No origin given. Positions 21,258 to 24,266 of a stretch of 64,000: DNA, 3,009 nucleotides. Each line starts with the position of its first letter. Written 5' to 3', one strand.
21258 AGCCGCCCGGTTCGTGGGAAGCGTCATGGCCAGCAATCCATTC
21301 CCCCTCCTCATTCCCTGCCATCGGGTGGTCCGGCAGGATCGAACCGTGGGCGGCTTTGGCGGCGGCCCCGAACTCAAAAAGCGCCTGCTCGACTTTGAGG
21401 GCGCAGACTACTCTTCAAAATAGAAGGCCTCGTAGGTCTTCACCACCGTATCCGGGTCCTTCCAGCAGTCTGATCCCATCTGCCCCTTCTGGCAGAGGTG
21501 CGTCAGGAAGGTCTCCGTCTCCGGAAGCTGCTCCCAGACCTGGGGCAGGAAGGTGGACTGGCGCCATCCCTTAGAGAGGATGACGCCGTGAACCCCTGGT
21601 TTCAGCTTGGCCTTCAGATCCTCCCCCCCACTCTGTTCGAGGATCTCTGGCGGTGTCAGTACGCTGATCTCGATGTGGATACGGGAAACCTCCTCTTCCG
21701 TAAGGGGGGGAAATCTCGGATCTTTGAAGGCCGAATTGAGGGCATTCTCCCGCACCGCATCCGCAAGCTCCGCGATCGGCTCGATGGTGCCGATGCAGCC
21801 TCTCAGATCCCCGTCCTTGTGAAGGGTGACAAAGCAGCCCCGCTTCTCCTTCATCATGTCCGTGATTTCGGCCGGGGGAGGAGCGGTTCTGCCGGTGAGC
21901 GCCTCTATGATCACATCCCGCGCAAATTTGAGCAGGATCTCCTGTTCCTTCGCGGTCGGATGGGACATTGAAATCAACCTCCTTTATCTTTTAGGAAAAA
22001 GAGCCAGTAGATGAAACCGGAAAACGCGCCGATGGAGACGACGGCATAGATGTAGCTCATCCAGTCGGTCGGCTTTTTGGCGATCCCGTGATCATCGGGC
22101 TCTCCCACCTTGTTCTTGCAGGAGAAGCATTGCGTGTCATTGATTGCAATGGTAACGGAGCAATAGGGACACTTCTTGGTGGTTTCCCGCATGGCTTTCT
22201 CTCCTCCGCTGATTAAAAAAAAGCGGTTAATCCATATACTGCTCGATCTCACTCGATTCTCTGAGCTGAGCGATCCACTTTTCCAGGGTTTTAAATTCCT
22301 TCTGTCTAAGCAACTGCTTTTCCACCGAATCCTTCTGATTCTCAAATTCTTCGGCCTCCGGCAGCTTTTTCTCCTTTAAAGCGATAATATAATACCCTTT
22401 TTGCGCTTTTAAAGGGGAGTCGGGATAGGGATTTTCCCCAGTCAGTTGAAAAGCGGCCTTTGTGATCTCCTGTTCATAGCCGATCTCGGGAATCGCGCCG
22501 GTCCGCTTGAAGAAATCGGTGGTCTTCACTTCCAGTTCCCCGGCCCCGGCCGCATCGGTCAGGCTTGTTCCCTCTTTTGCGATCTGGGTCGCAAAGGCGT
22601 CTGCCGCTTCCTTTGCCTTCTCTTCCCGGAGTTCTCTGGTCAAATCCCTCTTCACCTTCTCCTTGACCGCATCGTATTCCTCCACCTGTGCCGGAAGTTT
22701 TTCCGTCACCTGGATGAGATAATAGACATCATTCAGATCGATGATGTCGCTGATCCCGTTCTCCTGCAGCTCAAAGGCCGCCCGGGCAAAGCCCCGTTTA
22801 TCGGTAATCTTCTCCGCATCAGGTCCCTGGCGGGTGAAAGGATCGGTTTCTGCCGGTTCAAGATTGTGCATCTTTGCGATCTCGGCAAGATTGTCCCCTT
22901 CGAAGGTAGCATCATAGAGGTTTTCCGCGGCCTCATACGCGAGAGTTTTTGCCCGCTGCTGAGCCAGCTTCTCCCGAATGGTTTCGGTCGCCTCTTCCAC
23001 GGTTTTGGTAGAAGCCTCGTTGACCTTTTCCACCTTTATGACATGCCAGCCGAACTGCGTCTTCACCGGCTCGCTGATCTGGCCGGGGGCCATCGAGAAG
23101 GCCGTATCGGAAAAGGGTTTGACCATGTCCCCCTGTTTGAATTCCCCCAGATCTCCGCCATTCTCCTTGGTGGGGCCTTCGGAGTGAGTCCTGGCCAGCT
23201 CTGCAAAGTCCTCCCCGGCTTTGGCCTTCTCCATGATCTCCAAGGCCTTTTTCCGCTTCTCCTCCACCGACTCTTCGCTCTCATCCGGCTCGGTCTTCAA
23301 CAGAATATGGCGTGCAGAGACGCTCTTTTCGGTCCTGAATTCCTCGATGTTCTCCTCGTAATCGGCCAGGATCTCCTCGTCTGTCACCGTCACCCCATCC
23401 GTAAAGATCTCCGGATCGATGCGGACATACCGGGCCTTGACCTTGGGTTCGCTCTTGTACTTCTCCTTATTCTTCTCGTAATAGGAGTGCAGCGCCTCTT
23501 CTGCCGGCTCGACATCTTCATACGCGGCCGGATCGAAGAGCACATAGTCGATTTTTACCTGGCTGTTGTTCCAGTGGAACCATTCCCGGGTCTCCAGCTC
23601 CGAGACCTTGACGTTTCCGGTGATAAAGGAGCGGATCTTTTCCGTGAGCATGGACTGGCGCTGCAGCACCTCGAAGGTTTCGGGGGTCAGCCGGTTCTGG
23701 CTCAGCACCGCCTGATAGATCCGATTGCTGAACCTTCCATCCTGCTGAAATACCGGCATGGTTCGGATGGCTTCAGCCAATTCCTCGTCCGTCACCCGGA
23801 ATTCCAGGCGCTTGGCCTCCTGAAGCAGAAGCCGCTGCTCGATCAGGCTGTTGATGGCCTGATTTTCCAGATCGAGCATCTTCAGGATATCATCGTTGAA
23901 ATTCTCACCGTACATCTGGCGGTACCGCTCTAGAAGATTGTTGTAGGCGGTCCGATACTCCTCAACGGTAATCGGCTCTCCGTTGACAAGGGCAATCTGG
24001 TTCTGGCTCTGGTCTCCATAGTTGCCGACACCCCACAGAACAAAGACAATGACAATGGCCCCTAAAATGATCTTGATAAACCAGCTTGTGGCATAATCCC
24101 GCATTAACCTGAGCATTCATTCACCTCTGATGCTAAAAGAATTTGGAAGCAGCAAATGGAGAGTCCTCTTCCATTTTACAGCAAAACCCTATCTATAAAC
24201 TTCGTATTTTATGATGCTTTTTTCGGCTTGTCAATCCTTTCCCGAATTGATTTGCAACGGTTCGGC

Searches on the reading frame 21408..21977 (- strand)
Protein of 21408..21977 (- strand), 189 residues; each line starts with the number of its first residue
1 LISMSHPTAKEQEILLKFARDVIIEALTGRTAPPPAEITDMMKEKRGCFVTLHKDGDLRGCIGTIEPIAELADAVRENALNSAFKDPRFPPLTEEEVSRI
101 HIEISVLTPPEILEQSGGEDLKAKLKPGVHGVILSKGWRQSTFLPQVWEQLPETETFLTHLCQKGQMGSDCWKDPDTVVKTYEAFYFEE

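Call 63: search_protein_families(library=pfam, proteins=[window:21408-21977:-], max_evalue=0.00001)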
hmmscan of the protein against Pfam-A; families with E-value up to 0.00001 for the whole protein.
window:21408-21977:- (189 aa): 1 family
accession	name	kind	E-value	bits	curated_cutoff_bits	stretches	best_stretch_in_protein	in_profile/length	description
PF01871.22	AMMECR1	-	1e-53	181.7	25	1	16-185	1-166/168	AMMECR1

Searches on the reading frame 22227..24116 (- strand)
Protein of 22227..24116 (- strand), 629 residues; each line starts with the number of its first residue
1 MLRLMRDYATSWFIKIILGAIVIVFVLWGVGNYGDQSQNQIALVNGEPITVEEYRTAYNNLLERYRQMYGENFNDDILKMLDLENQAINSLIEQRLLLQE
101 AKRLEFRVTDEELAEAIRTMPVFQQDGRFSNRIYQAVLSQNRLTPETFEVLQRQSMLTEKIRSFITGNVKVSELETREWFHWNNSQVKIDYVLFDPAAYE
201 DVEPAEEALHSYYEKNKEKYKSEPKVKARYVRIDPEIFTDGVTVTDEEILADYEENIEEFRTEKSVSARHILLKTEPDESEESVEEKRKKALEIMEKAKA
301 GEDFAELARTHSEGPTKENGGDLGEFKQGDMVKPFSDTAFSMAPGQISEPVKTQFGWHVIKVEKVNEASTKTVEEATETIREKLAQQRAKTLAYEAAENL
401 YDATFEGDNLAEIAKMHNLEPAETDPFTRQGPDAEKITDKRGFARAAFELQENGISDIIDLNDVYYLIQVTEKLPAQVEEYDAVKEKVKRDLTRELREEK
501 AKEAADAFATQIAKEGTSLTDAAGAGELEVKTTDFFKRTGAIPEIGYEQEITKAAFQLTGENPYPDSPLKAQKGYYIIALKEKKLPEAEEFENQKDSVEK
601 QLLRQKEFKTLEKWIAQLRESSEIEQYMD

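Call 4: search_protein_families(library=pfam, proteins=[window:22227-24116:-], max_evalue=0.01)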
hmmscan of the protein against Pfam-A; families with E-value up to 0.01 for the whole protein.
window:22227-24116:- (629 aa): 6 families
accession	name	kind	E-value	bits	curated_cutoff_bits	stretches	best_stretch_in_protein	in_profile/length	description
PF13624.11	SurA_N_3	-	2.6e-55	187.1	27.2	1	1-162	1-162/162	SurA-like N-terminal domain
PF13623.11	SurA_N_2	-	6.6e-37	127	28.5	1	3-138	2-145/145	SurA-like N-terminal domain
PF13616.12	Rotamase_3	-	1.5e-34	119.4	22.5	1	262-364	12-114/116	PPIC-type PPIASE domain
PF00639.27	Rotamase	-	3e-34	118.3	21.7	1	270-363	1-96/97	PPIC-type PPIASE domain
PF13145.12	Rotamase_2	-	2.5e-30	106.2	27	2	244-377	1-120/121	PPIC-type PPIASE domain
PF09312.16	SurA_N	-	0.00029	21.4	30.8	1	41-158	5-114/118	SurA N-terminal domain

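Call 5: search_protein_families(library=ncbifam, proteins=[window:22227-24116:-], max_evalue=0.01)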
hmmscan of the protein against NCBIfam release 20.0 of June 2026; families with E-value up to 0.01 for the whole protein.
window:22227-24116:- (629 aa): 10 families
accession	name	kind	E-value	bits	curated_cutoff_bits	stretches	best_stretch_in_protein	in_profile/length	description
NF008054.0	PRK10788.1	equivalog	1.4e-65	222.3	493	1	1-625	1-618/626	peptidylprolyl isomerase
NF000809.0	PRK00059.1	equivalog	4.9e-58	197.1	303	4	240-395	170-317/336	peptidylprolyl isomerase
NF002824.0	PRK02998.1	subfamily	1.1e-29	103.7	360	2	260-390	121-246/283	peptidylprolyl isomerase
NF002827.0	PRK03002.1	equivalog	4.1e-26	91.7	343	2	254-390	117-248/285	peptidylprolyl isomerase PrsA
NF002846.0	PRK03095.1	equivalog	1.7e-25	90.1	361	1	258-391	127-246/287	peptidylprolyl isomerase PrsA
TIGR02933.1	nifM_nitrog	equivalog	8.6e-21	75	168.2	1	243-390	101-245/256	nitrogen fixation protein NifM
NF003356.0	PRK04405.1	subfamily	2.2e-20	72.9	339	1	286-389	153-258/299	peptidylprolyl isomerase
NF011969.0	PRK15441.1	equivalog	4.1e-20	72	127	1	287-362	14-89/93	peptidylprolyl isomerase PpiC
NF008038.0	PRK10770.1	equivalog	1.3e-16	60.4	394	1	265-367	284-385/431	peptidylprolyl isomerase SurA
NF002361.0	PRK01326.1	equivalog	1.5e-06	27.5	428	1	396-490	161-257/336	peptidylprolyl isomerase PrsA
